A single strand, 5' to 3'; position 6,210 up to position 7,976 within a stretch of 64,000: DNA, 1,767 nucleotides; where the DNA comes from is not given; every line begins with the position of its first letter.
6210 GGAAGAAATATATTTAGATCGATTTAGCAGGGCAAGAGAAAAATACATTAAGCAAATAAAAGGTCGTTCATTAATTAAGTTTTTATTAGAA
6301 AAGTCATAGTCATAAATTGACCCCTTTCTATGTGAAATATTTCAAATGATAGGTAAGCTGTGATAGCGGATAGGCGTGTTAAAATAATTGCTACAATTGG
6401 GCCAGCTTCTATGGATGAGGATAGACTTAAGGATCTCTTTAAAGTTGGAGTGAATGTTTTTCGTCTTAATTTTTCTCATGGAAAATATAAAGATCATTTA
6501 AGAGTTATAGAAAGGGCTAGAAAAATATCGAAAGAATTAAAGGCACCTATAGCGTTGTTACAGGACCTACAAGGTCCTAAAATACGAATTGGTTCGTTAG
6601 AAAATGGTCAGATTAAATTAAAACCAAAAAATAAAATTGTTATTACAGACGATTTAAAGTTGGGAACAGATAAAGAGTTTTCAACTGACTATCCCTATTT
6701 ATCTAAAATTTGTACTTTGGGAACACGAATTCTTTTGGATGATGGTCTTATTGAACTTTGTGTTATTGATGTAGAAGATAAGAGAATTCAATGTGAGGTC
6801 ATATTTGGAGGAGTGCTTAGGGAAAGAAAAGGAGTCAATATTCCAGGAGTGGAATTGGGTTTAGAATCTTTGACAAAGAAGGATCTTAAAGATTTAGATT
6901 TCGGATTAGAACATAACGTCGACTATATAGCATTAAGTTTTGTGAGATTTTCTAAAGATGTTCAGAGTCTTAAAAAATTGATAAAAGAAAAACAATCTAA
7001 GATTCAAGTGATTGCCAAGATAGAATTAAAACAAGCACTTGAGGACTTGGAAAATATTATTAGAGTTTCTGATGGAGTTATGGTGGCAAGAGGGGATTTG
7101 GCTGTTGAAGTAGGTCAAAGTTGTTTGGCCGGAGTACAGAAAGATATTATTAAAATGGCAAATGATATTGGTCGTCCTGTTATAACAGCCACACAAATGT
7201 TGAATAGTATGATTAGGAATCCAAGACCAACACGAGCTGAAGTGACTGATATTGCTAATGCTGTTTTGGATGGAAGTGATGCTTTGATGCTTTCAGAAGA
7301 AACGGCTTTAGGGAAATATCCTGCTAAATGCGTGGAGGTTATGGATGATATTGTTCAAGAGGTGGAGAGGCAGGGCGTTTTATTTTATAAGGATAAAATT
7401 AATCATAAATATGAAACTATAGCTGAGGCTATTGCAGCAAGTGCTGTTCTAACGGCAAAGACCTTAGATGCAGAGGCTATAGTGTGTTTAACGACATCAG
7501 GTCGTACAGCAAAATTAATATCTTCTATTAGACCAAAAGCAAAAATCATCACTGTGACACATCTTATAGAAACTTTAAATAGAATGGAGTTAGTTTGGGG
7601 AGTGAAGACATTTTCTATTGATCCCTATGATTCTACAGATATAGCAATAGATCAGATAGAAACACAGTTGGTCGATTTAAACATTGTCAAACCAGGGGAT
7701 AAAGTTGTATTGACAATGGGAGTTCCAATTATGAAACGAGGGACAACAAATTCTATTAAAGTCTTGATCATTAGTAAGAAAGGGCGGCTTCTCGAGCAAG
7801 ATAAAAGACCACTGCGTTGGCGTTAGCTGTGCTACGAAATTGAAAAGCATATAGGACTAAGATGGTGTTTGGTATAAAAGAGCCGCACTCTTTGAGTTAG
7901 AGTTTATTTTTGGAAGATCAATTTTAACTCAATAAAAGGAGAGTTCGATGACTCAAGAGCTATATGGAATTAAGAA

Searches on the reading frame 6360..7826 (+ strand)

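Call 18: search_protein_families(library=ncbifam, proteins=[window:6360-7826:+])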
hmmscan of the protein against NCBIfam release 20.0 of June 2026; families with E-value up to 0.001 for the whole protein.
window:6360-7826:+ (488 aa): 8 families
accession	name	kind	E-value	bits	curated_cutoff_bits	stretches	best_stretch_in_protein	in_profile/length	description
NF004978.0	PRK06354.1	subfamily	1.2e-167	559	462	1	4-473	7-480/590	pyruvate kinase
NF004491.0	PRK05826.1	subfamily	9.7e-166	551.9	432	1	4-471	4-475/477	pyruvate kinase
TIGR01064.1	pyruv_kin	equivalog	8.5e-160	532.4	306.4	1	5-470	1-475/476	pyruvate kinase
NF004886.0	PRK06247.1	subfamily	1.1e-154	515.6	623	1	2-474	2-473/476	pyruvate kinase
NF006664.0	PRK09206.1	equivalog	1.5e-124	416.2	686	1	6-470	3-469/470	pyruvate kinase PykF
NF005234.0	PRK06739.1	equivalog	2e-83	280.2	564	1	9-344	5-340/352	pyruvate kinase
NF011314.0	PRK14725.1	equivalog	4.9e-61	206.8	642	2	85-338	333-596/614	pyruvate kinase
NF038242.1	RipC_Ccl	equivalog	0.00028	20.5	375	1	172-254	69-156/268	itaconate degradation C-C-lyase RipC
